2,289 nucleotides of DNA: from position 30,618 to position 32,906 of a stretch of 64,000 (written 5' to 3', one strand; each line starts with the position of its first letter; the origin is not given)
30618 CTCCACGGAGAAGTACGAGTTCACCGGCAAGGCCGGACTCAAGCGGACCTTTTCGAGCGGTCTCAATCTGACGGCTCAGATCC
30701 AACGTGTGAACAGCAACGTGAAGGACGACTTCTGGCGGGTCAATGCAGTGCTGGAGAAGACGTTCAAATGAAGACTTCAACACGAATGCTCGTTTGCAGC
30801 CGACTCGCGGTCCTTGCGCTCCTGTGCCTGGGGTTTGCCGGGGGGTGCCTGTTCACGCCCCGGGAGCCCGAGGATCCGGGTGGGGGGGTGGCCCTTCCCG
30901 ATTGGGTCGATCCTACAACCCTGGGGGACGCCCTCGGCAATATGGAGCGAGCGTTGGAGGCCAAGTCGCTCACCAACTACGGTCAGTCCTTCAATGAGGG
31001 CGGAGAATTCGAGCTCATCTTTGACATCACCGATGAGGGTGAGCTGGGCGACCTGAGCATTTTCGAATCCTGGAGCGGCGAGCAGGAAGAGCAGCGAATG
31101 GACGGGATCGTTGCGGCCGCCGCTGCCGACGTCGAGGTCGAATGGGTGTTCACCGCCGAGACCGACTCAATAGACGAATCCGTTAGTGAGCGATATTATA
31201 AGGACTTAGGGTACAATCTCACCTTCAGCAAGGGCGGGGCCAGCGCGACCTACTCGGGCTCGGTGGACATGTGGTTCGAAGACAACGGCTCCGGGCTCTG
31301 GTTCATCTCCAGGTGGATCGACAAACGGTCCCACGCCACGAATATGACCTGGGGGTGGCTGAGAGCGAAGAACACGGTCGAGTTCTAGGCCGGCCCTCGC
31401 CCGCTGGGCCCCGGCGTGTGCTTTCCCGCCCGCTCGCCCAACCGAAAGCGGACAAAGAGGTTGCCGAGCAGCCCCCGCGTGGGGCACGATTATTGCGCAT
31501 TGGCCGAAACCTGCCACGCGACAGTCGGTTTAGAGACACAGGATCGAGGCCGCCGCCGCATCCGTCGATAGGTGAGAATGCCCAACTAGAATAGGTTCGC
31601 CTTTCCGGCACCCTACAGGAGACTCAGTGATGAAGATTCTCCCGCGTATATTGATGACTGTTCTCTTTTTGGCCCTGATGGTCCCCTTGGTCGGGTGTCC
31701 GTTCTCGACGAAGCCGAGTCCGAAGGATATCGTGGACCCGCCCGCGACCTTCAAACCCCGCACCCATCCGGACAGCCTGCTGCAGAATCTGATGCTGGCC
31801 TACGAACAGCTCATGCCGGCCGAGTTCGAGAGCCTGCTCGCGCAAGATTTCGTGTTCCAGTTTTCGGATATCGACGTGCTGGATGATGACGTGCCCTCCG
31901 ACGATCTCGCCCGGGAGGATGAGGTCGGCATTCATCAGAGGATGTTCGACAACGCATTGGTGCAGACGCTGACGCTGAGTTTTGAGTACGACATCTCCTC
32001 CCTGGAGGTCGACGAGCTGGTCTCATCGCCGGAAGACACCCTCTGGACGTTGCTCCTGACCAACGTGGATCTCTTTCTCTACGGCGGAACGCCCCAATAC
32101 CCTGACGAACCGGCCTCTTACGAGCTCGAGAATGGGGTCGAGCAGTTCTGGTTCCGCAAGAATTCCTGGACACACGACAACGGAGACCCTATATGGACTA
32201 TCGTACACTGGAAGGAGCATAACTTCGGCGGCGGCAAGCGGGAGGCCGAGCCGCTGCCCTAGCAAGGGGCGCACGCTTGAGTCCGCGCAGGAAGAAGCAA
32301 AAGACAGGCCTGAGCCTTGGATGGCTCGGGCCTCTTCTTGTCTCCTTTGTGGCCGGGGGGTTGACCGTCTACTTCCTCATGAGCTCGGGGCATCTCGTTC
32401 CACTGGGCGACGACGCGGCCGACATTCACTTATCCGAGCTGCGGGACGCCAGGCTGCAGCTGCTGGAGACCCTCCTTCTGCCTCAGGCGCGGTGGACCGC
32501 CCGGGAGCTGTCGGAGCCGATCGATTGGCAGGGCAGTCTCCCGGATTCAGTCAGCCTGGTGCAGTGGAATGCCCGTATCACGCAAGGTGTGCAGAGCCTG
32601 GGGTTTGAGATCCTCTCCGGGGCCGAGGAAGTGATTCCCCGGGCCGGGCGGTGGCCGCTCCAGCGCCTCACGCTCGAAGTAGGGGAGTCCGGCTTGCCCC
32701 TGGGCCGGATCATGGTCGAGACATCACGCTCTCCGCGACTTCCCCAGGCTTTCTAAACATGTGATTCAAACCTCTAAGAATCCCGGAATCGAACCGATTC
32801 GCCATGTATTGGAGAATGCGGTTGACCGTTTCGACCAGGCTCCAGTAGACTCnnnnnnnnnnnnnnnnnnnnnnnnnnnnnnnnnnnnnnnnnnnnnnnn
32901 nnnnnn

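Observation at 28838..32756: Uncharacterised envelope cluster upstream of secDF: large outer-membrane barrel, two tandem paralogous lipoproteins and a small membrane protein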

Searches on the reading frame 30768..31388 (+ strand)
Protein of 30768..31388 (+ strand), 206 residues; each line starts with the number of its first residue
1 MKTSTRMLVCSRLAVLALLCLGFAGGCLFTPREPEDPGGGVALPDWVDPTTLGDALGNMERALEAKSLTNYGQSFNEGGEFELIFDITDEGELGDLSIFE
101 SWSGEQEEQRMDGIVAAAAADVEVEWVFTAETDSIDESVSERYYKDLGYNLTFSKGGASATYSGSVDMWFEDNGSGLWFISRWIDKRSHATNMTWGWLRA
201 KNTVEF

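Call 4: search_protein_families(library=pfam, proteins=[window:30768-31388:+], max_evalue=1)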
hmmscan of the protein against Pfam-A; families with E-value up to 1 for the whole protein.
window:30768-31388:+ (206 aa): 0 families

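Call 5: search_protein_families(library=ncbifam, proteins=[window:30768-31388:+], max_evalue=1)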
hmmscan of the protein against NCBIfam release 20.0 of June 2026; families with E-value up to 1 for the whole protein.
window:30768-31388:+ (206 aa): 0 families

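Call 11: find_homologous_proteins(query=window:30768-31388:+)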
Query window:30768-31388:+ (206 aa): 12 proteins with E <= 0.001 among 344 candidates.
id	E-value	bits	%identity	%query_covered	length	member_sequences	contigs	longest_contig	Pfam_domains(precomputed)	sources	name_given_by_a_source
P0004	1.7e-131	454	100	97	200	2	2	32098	-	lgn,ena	-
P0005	1.3e-117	409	87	100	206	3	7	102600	-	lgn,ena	-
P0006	6.9e-94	331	75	94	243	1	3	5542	-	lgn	-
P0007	1.0e-91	324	70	98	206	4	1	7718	-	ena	-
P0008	3.5e-89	316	71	98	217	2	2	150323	-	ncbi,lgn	-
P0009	1.1e-63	233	55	99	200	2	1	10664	-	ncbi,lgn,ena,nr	ncbi:MAG: hypothetical protein KAY24_14785 [Candidatus Eisenbacteria sp.]|nr:hypothetical protein [C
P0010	1.0e-61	226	59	87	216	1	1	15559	-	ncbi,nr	ncbi:MAG: hypothetical protein GF330_11680 [Candidatus Eisenbacteria bacterium]|nr:hypothetical prot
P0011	2.2e-55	206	55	87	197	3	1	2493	-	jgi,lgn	jgi:hypothetical protein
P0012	5.8e-54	201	53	88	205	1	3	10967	-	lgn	-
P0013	8.5e-53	197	52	78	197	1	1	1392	-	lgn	-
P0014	1.4e-52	196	53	87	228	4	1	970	-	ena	-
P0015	3.3e-48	182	48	91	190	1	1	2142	-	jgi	jgi:hypothetical protein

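Call 12: find_encoding_contigs(protein=P0010, flank=10000, max_places=2)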
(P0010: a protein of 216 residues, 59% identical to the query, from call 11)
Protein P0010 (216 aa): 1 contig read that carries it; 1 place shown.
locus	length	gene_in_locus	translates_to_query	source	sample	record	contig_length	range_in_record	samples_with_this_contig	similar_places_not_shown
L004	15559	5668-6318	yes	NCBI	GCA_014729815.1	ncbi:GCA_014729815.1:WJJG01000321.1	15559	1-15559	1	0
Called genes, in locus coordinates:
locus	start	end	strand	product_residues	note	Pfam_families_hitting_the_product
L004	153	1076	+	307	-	PF04468:PSP1, PF28472:PSP1_3rd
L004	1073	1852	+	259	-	PF01026:TatD_DNase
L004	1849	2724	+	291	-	PF00398:RrnaAD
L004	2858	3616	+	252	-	PF00483:NTP_transferase, PF12804:NTP_transf_3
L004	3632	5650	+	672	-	PF13505:OMP_b-brl (faint)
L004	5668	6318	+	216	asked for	-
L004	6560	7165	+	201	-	-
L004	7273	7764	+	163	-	-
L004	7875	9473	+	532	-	PF21760:SecD_1st, PF22599:SecDF_P1_head, PF02355:SecD_SecF_C, PF03176:MMPL (weak)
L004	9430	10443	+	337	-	PF02355:SecD_SecF_C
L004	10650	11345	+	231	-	PF13709:DUF4159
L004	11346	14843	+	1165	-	-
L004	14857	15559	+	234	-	PF13432:TPR_16 (faint), PF13428:TPR_14 (faint), PF14559:TPR_19 (faint)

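Call 13: find_encoding_contigs(protein=P0009, flank=10000, max_places=2)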
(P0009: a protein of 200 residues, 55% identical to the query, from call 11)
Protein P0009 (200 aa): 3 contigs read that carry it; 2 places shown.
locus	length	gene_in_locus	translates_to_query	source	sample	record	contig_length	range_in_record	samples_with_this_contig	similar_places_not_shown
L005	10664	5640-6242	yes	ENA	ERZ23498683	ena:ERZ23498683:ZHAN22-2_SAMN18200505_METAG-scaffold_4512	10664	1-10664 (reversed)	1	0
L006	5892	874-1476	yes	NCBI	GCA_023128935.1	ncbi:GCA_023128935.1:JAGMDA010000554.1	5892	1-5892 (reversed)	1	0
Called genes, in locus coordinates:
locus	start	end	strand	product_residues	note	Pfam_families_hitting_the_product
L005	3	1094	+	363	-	?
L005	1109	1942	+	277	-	PF01026:TatD_DNase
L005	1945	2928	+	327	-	PF01135:PCMT (weak), PF00398:RrnaAD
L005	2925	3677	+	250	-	PF00483:NTP_transferase, PF12804:NTP_transf_3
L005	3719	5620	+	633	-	-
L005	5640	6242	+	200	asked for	-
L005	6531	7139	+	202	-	-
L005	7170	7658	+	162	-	-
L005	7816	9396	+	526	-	PF21760:SecD_1st, PF22599:SecDF_P1_head, PF02355:SecD_SecF_C, PF03176:MMPL (weak)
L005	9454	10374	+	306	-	PF07549:Sec_GG (weak), PF02355:SecD_SecF_C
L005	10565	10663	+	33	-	?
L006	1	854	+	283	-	?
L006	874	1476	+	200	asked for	-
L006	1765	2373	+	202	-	-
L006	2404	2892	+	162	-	-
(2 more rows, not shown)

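Call 14: find_encoding_contigs(protein=P0012, flank=10000, max_places=2)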
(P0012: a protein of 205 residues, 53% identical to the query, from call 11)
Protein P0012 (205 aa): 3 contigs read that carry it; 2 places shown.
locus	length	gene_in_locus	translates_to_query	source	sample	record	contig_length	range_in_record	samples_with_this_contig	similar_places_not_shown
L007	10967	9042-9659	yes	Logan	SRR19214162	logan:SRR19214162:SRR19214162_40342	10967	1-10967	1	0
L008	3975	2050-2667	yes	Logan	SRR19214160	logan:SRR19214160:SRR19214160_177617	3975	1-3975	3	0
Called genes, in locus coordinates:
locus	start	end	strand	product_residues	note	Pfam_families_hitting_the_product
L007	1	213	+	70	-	?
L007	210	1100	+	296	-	PF18075:FtsX_ECD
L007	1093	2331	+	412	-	PF01551:Peptidase_M23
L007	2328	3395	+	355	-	PF13177:DNA_pol3_delta2, PF00004:AAA (faint), PF09115:DNApol3-delta_C (weak)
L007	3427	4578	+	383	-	PF04468:PSP1, PF28472:PSP1_3rd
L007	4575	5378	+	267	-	PF01026:TatD_DNase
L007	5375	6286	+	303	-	PF00398:RrnaAD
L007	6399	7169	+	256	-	PF00483:NTP_transferase, PF12804:NTP_transf_3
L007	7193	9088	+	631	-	-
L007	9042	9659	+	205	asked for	-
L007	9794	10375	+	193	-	-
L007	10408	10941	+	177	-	-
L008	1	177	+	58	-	?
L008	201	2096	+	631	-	-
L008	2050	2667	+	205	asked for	-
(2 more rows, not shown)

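Call 23: search_solved_structures(query=A4, max_evalue=10)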
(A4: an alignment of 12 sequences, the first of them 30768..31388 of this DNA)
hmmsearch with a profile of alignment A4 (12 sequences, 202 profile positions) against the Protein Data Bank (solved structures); distinct sequences matched with E-value up to 10: 0.

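Call 52: find_homologous_proteins(query=A9, max_evalue=0.001)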
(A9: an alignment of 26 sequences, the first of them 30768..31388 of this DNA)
Query A9 (26 sequences) (206 aa, profile of the alignment): 25 proteins with E <= 0.001 among 5886 candidates.
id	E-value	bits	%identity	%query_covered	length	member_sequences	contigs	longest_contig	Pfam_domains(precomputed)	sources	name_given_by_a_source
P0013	1.1e-70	255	52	78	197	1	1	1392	-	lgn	-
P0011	2.9e-70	254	55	87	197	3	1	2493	-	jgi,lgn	jgi:hypothetical protein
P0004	1.2e-69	252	100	97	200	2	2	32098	-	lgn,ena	-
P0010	1.7e-69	251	59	87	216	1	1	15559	-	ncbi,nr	ncbi:MAG: hypothetical protein GF330_11680 [Candidatus Eisenbacteria bacterium]|nr:hypothetical prot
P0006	5.7e-69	250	75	94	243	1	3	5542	-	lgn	-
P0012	9.5e-69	249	53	88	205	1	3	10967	-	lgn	-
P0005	1.5e-68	248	87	100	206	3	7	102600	-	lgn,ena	-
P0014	1.4e-67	245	53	87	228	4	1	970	-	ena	-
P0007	3.0e-67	244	70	98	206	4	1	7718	-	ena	-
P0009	1.5e-65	239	55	99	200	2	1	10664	-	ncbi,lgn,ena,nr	ncbi:MAG: hypothetical protein KAY24_14785 [Candidatus Eisenbacteria sp.]|nr:hypothetical protein [C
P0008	1.4e-64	235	71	98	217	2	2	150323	-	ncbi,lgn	-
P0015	1.4e-61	226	48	91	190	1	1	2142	-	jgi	jgi:hypothetical protein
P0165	4.7e-43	165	22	83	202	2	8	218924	-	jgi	-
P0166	4.9e-42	162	47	7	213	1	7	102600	-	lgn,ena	-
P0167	1.3e-38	151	20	89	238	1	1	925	-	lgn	-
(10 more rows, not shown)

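Call 63: predict_structure(alignment_id=A11)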
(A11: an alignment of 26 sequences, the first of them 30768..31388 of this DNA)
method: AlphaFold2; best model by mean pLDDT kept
length: 206 residues; sequences in the alignment: 26
mean_pLDDT: 85.3   pTM: 0.74
mean pLDDT of the five models: 85.3, 84.9, 84.8, 84.3, 84.1
residues with pLDDT >= 90: 143; 70-90: 22; 50-70: 25; < 50: 16
segments of 3 or more residues with pLDDT < 50: 1-4, 6-10, 35-39
pLDDT, mean of each block of 10 residues (from residue 1): 45 54 55 51 84 96 95 91 95 93 95 95 94 83 96 97 97 96 94 94 95
secondary structure, 60 per line:
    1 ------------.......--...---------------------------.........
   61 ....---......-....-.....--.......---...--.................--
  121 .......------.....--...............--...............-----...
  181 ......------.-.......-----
elements in order: H13-19 H52-64 H68-73 E80-84 H87-93 H104-118 E121-127 E134-138 E141-155 E158-172 E178-186 H195-201

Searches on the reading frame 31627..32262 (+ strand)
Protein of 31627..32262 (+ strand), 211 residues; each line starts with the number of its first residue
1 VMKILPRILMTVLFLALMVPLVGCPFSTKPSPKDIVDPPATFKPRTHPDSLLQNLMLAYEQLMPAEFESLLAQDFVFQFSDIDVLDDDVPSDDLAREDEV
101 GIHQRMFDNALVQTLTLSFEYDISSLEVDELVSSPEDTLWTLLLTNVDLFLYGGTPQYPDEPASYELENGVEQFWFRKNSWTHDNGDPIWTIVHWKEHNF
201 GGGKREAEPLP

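Call 4: search_protein_families(library=pfam, proteins=[window:31627-32262:+], max_evalue=1)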
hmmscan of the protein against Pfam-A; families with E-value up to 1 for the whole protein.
window:31627-32262:+ (211 aa): 0 families

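Call 5: search_protein_families(library=ncbifam, proteins=[window:31627-32262:+], max_evalue=1)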
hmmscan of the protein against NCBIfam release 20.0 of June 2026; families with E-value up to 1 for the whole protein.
window:31627-32262:+ (211 aa): 0 families

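Call 26: search_protein_families(library=pfam, alignment_id=A5, max_evalue=10)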
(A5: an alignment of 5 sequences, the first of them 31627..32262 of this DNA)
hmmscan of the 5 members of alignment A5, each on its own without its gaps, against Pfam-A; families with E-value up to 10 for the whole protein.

A. member 1, window:31627-32262:+ (211 aa): 0 families

B. families by the number of members that match (of 5 scanned): 2 families
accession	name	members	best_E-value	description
PF14534.12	DUF4440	2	0.043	Domain of unknown function (DUF4440)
PF00462.30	Glutaredoxin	1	0.096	Glutaredoxin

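Call 95: search_solved_structures(query=A5, max_evalue=10)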
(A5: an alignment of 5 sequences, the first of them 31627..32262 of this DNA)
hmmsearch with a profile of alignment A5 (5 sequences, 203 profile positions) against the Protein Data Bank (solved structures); distinct sequences matched with E-value up to 10: 1.
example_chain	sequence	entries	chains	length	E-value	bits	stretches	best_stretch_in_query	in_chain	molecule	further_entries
1nyq_A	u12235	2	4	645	1.1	11.8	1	118-159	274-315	threonyl-tRNA synthetase 1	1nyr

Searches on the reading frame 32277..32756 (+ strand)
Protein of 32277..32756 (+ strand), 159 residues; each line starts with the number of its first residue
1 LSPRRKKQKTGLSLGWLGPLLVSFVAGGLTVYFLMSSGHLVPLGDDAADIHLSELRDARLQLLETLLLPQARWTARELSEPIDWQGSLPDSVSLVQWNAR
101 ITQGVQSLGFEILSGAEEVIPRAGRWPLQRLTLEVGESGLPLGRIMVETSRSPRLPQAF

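Call 4: search_protein_families(library=pfam, proteins=[window:32277-32756:+], max_evalue=1)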
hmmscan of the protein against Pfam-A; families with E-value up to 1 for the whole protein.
window:32277-32756:+ (159 aa): 0 families

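Call 5: search_protein_families(library=ncbifam, proteins=[window:32277-32756:+], max_evalue=1)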
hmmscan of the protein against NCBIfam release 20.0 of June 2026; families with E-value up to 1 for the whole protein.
window:32277-32756:+ (159 aa): 0 families

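Call 27: search_protein_families(library=pfam, alignment_id=A3, max_evalue=10)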
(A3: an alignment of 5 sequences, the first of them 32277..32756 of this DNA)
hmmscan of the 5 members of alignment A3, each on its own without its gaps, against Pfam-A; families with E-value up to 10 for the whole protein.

A. member 1, window:32277-32756:+ (159 aa): 0 families

B. families by the number of members that match (of 5 scanned): 0 families

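Call 94: search_solved_structures(query=A3, max_evalue=10)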
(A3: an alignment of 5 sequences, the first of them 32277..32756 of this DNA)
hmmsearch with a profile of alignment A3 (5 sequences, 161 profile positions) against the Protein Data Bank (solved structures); distinct sequences matched with E-value up to 10: 0.
